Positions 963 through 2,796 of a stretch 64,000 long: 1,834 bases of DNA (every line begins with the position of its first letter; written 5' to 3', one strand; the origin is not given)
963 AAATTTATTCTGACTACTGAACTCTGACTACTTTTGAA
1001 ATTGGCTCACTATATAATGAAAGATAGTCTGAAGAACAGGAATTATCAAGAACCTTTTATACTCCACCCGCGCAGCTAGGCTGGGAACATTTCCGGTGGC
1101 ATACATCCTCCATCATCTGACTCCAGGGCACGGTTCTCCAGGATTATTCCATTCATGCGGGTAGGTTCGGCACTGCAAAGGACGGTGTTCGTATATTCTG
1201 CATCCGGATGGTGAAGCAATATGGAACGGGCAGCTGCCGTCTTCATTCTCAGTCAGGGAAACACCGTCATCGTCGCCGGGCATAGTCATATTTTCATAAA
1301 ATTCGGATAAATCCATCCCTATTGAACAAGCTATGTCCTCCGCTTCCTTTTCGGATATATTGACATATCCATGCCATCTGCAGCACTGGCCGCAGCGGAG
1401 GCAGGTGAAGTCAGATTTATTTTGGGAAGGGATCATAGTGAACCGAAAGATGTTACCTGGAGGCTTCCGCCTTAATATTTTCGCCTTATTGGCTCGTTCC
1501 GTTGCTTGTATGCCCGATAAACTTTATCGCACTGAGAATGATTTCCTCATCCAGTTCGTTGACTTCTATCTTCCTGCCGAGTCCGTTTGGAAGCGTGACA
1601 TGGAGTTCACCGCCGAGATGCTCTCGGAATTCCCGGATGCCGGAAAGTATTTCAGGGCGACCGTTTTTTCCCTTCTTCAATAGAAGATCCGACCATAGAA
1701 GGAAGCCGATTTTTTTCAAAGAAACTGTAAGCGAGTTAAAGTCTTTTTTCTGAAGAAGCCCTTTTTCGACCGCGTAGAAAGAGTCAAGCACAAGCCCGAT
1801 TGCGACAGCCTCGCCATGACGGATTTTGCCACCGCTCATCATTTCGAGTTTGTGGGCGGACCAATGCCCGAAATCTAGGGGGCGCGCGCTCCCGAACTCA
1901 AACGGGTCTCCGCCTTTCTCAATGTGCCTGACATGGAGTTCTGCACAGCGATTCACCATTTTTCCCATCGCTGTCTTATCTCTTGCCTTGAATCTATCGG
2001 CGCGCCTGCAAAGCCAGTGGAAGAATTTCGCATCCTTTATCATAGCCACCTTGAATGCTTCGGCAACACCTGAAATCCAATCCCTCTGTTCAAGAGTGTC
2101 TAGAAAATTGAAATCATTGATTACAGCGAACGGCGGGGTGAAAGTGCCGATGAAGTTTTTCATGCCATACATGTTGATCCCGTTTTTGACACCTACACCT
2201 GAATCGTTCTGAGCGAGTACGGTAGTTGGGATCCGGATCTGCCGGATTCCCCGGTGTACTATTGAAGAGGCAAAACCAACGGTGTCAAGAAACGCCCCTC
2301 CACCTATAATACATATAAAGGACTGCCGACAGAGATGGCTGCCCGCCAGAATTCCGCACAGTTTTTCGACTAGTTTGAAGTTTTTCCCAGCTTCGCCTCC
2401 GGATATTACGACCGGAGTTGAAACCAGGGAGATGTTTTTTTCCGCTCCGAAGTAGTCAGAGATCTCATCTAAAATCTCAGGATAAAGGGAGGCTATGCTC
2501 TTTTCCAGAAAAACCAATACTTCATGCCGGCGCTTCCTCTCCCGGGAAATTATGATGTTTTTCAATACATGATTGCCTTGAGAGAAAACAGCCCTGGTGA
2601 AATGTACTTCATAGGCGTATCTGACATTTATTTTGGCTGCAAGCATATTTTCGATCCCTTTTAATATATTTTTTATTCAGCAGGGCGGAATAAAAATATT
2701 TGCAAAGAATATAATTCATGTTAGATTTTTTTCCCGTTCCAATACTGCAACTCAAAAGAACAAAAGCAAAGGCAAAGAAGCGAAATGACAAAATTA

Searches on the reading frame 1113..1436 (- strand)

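Call 21: search_protein_families(library=ncbifam, proteins=[window:1113-1436:-])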
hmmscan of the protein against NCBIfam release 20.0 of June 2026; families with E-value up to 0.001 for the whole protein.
window:1113-1436:- (107 aa): 0 families

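Call 38: search_protein_families(library=pfam, proteins=[window:1113-1436:-], max_evalue=0.001)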
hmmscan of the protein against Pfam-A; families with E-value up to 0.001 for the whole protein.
window:1113-1436:- (107 aa): 1 family
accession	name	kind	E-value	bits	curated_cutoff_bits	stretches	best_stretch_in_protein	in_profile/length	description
PF03692.20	CxxCxxCC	-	1.6e-11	45.1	23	1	12-103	2-84/85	Putative zinc- or iron-chelating domain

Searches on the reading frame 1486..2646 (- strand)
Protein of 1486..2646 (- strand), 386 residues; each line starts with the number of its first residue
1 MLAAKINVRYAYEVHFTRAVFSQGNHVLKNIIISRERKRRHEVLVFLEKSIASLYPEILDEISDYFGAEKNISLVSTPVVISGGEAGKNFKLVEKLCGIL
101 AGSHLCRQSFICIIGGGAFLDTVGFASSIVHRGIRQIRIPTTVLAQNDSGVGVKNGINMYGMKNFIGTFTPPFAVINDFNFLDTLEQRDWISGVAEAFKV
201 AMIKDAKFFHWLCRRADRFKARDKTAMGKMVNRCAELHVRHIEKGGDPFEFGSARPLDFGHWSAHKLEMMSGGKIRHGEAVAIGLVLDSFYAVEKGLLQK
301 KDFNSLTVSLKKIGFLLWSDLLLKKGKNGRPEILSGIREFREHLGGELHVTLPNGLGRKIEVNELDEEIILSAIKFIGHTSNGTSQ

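Call 21: search_protein_families(library=ncbifam, proteins=[window:1486-2646:-])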
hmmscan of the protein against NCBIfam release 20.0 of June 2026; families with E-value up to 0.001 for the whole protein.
window:1486-2646:- (386 aa): 6 families
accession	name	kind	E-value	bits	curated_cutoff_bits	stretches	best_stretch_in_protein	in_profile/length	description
NF004852.0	PRK06203.1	equivalog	8.3e-156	518.9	333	1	3-381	15-395/407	3-dehydroquinate synthase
TIGR01357.1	aroB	equivalog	3.1e-64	217.4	305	1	36-368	17-337/344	3-dehydroquinate synthase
TIGR04425.1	P_lya_rel_AroB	hypoth_equivalog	7.5e-51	173.2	400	1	44-368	29-335/348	AroB-related putative sugar phosphate phospholyase (cyclizing)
NF010556.0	PRK13951.1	equivalog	5.1e-35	121.3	560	1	77-313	207-437/492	bifunctional shikimate kinase AroK/3-dehydroquinate synthase AroB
NF010627.0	PRK14021.1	equivalog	2.2e-28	99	565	1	79-314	241-483/542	bifunctional shikimate kinase/3-dehydroquinate synthase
NF002022.0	PRK00843.1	equivalog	4.8e-06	25.8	413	0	106-207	86-183/350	NAD(P)-dependent glycerol-1-phosphate dehydrogenase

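Call 58: find_homologous_proteins(query=window:1486-2646:-, max_evalue=1e-120)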
Query window:1486-2646:- (386 aa): 183 proteins with E <= 1e-120 among 8000 candidates; the best 120 are listed.
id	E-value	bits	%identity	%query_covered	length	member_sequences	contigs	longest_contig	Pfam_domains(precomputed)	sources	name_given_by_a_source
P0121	1.9e-257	871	100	100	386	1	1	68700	PF24621.3,PF01761.27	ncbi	-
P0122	4.7e-222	755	88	97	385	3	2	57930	PF24621.3,PF01761.27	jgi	jgi:3-dehydroquinate synthase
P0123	5.4e-211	718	84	97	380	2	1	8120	PF24621.3,PF01761.27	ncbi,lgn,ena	ncbi:MAG: 3-dehydroquinate synthase [Victivallales bacterium]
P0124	9.2e-209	711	83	98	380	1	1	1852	PF24621.3,PF01761.27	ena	-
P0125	2.4e-205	700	82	97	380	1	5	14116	PF24621.3,PF01761.27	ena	-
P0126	2.8e-204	696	80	98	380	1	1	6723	PF24621.3,PF01761.27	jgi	jgi:3-dehydroquinate synthase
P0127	9.1e-203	691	79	98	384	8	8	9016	PF24621.3,PF01761.27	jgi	jgi:3-dehydroquinate synthase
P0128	8.5e-202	688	80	97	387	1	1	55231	PF24621.3,PF01761.27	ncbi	-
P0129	1.9e-201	687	80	97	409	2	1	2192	PF24621.3,PF01761.27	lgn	-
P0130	9.5e-201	685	81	98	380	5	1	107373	PF24621.3,PF01761.27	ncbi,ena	-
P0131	1.0e-200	684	78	98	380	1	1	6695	PF24621.3,PF01761.27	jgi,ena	jgi:3-dehydroquinate synthase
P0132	4.5e-200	682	79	97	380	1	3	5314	PF24621.3,PF01761.27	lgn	-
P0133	5.1e-183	626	71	98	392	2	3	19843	PF24621.3,PF01761.27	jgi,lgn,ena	-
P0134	1.6e-175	602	70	98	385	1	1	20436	PF24621.3,PF01761.27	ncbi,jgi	-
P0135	9.4e-171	586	68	97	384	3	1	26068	PF24621.3,PF01761.27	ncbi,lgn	ncbi:MAG: 3-dehydroquinate synthase [Victivallales bacterium]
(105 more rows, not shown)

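Call 59: find_encoding_contigs(protein=P0121, flank=10000, max_places=2)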
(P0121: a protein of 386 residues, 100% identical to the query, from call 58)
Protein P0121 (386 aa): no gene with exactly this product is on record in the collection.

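Call 60: find_encoding_contigs(protein=P0130, flank=10000, max_places=2)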
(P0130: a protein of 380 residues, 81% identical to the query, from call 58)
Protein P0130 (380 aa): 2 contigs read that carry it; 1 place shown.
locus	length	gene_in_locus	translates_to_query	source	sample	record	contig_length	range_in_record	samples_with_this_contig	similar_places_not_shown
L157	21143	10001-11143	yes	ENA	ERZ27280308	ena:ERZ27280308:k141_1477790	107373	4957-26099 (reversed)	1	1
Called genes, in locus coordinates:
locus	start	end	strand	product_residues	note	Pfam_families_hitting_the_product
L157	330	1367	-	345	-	PF03331:LpxC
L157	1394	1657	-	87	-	-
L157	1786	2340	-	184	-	PF00881:Nitroreductase, PF14512:TM1586_NiRdase (weak), PF00881:Nitroreductase, PF14512:TM1586_NiRdase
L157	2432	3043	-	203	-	PF13036:LpoB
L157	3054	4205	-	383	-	PF13624:SurA_N_3 (weak), PF13145:Rotamase_2, PF13616:Rotamase_3, PF00639:Rotamase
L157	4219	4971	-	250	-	-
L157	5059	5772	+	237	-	PF01138:RNase_PH, PF03725:RNase_PH_C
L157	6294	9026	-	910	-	PF01326:PPDK_N, PF00391:PEP-utilizers, PF02896:PEP-utilizers_C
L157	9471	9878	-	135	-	-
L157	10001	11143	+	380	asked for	PF01761:DHQ_synthase, PF24621:DHQS_C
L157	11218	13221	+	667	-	PF00512:HisKA, PF02518:HATPase_c, PF00072:Response_reg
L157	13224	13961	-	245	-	-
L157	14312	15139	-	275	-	-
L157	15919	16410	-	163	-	PF22016:DUF6933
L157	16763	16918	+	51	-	-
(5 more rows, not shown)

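Call 61: find_encoding_contigs(protein=P0123, flank=10000, max_places=2)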
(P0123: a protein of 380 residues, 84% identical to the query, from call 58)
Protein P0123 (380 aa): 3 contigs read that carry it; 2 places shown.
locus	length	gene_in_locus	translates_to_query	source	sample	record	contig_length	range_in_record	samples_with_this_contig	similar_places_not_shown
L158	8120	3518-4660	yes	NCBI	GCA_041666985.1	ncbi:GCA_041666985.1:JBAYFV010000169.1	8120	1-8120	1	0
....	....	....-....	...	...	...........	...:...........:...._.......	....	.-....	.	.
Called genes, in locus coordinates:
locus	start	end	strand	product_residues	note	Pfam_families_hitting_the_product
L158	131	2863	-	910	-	PF01326:PPDK_N, PF00391:PEP-utilizers, PF02896:PEP-utilizers_C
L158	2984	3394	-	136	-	-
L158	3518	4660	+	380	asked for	PF01761:DHQ_synthase, PF24621:DHQS_C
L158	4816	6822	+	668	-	PF00512:HisKA, PF02518:HATPase_c (weak), PF00072:Response_reg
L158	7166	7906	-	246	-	-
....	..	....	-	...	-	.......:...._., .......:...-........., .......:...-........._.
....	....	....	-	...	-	-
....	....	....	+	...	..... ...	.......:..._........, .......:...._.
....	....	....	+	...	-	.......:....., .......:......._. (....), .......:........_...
